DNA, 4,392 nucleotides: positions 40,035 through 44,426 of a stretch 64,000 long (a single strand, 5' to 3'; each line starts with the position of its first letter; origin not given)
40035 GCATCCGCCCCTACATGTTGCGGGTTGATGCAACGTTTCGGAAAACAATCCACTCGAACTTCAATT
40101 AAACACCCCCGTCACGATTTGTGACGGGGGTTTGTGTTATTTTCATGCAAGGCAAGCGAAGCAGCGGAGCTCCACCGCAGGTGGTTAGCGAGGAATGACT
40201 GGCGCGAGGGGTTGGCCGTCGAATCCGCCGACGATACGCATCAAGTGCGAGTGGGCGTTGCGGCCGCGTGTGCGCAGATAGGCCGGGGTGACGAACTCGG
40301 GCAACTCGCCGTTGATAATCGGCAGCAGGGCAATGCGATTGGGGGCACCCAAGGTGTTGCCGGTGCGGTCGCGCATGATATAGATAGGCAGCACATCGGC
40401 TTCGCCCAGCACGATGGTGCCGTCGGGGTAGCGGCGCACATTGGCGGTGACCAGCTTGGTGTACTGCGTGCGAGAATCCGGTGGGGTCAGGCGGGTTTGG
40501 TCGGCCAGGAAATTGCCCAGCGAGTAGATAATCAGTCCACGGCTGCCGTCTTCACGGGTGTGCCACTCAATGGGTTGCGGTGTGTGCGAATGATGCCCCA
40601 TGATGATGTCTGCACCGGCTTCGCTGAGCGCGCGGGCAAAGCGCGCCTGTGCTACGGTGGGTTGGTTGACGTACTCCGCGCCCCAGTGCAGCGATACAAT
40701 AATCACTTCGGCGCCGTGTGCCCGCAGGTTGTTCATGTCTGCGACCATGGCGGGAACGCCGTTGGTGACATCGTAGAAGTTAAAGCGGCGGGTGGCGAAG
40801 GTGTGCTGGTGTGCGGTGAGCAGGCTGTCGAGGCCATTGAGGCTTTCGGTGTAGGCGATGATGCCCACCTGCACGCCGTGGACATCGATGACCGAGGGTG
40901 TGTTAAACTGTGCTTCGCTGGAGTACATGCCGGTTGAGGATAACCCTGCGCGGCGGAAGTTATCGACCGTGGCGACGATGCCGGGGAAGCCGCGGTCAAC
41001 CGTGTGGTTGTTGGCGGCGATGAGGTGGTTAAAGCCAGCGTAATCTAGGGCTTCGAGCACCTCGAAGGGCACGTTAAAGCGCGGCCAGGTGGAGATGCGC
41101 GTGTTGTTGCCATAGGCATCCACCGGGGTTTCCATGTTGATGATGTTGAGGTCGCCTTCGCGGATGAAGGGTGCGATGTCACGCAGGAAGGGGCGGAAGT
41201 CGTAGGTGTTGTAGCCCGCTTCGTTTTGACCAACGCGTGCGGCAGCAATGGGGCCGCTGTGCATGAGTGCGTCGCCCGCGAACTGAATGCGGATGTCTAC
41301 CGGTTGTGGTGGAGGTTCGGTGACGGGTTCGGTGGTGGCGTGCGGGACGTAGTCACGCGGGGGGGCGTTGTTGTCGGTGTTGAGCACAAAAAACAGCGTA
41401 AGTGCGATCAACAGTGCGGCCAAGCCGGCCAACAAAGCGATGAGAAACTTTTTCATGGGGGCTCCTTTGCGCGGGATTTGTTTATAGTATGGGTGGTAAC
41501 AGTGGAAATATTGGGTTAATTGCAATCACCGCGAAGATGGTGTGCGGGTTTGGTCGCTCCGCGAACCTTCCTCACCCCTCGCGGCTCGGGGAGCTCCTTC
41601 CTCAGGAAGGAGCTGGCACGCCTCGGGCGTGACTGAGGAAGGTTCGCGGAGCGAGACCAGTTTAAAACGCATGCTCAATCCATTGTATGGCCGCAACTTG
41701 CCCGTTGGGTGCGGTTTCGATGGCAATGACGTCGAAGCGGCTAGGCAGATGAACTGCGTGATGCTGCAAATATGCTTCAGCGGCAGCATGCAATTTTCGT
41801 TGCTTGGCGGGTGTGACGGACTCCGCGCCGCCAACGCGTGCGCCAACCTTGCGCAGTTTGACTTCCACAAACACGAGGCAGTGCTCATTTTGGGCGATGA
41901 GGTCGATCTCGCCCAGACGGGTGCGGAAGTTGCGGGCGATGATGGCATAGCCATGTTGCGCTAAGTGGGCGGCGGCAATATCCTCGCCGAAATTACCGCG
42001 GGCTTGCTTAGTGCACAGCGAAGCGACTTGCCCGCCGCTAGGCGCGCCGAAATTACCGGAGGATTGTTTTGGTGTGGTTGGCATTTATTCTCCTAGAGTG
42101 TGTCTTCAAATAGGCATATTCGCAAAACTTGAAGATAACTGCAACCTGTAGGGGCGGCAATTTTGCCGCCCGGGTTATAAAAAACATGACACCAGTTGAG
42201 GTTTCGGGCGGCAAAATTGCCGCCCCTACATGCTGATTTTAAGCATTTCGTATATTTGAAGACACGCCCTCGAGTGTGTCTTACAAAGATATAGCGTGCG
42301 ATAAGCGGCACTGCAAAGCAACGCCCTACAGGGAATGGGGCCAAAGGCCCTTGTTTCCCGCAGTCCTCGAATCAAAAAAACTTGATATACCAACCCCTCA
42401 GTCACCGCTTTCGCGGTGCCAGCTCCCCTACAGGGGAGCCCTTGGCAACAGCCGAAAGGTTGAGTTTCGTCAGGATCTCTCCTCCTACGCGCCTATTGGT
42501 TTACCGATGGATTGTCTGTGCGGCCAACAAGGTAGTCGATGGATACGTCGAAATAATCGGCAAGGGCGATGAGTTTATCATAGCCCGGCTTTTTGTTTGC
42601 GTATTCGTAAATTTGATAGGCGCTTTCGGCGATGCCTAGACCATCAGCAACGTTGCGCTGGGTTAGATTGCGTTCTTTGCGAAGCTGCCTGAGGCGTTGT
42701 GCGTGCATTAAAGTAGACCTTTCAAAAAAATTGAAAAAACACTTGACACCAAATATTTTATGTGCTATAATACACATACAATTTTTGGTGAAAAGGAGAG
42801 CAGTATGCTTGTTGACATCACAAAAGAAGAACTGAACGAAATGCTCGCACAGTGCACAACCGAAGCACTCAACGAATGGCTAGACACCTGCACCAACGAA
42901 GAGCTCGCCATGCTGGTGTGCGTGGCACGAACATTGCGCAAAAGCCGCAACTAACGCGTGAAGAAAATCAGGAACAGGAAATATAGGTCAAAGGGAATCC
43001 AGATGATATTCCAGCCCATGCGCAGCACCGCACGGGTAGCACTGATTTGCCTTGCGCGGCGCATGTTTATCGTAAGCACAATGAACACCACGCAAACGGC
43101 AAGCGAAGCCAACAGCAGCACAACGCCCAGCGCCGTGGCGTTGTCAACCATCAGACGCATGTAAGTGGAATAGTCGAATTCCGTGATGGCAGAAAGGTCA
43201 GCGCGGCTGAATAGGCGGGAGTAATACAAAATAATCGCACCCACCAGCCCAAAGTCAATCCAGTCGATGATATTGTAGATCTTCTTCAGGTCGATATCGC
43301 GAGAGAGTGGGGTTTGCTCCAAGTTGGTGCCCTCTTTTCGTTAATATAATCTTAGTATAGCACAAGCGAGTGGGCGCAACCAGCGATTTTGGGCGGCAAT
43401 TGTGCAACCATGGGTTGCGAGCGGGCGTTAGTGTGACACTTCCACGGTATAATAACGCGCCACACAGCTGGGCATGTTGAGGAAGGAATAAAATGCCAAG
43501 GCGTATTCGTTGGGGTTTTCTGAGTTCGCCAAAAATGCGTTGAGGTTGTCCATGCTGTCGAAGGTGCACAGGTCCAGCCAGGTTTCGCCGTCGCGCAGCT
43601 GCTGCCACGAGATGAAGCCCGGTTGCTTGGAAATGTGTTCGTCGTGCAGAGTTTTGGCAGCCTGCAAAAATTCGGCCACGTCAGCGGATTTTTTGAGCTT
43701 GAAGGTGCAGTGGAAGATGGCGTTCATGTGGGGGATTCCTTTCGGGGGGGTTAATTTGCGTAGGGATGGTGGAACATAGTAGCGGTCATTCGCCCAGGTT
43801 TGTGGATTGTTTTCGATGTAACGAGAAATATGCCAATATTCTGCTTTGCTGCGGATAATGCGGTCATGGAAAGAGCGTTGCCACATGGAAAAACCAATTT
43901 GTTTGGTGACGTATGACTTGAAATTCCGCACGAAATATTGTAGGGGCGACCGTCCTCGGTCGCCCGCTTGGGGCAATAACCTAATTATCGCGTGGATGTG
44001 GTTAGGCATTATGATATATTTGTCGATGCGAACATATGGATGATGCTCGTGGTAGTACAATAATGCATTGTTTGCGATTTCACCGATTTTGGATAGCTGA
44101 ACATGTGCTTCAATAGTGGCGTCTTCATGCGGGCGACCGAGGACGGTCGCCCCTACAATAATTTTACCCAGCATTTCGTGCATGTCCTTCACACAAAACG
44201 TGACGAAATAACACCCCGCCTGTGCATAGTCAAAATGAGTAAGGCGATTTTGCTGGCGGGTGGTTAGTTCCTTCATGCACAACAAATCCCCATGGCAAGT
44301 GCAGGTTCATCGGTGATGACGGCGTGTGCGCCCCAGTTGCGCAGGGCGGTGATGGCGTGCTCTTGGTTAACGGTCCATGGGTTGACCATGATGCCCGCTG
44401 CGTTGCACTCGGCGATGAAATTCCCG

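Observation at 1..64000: Intergenic DNA is saturated by at least eight families of short GC-rich palindromic modules assembled as mosaics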

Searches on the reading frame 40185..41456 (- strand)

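Call 27: search_protein_families(library=pfam, proteins=[window:40185-41456:-], max_evalue=0.01)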
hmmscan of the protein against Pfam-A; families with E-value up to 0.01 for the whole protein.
window:40185-41456:- (423 aa): 1 family
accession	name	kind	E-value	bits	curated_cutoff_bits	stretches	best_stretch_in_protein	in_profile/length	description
PF09587.15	PGA_cap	-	6.3e-66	222.9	27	1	57-320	2-255/255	Bacterial capsule synthesis protein PGA_cap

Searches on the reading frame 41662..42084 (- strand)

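Call 27: search_protein_families(library=pfam, proteins=[window:41662-42084:-], max_evalue=0.01)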
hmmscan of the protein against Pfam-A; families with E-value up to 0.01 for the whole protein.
window:41662-42084:- (140 aa): 3 families
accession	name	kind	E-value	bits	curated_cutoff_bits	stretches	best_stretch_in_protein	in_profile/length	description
PF02021.23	UPF0102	-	2.9e-29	101.7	23.6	1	33-122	1-80/80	Uncharacterised protein family UPF0102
PF08378.17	NERD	-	1.7e-06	28.9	22.1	1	29-106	1-95/111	Nuclease-related domain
PF01939.22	NucS_C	-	0.00015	22.2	24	1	38-81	12-56/124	Endonuclease NucS C-terminal domain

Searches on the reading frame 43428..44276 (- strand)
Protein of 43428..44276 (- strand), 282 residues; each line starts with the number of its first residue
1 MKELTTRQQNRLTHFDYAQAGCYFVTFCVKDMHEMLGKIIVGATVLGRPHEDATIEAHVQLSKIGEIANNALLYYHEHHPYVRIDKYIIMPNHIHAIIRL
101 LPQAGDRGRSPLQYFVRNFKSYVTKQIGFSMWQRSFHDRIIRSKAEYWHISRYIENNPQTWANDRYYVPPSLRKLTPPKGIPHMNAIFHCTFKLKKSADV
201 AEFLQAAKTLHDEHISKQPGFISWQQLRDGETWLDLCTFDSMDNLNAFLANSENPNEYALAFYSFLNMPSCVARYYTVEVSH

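Call 27: search_protein_families(library=pfam, proteins=[window:43428-44276:-], max_evalue=0.01)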
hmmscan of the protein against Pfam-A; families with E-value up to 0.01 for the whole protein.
window:43428-44276:- (282 aa): 0 families

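Call 28: search_protein_families(library=ncbifam, proteins=[window:43428-44276:-], max_evalue=10)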
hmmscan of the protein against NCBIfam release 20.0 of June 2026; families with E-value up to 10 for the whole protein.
window:43428-44276:- (282 aa): 1 family
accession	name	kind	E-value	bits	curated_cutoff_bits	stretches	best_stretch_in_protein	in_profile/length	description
NF047646.1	REP_Tyr_transpos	equivalog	2.5e-14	53.4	80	1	63-158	29-131/146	REP-associated tyrosine transposase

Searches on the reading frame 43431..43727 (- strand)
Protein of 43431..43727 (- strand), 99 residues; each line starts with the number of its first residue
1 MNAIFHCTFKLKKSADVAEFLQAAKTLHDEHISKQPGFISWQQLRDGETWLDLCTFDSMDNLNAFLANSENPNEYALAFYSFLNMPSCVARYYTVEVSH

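Call 29: search_protein_families(library=pfam, proteins=[window:43431-43727:-], max_evalue=10)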
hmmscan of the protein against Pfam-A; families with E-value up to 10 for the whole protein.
seq(99 aa): 3 families
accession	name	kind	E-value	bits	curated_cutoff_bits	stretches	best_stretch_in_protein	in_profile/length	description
PF03992.22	ABM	-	0.0037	17.8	23.1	1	15-68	13-69/78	Antibiotic biosynthesis monooxygenase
PF03691.19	UPF0167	-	0.03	14.6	25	1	21-55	72-102/174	Uncharacterised protein family (UPF0167)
PF24408.1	wHTH-Calcineurin_assc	-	0.052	13.9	27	1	31-68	20-56/56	wHTH-Calcineurin_assc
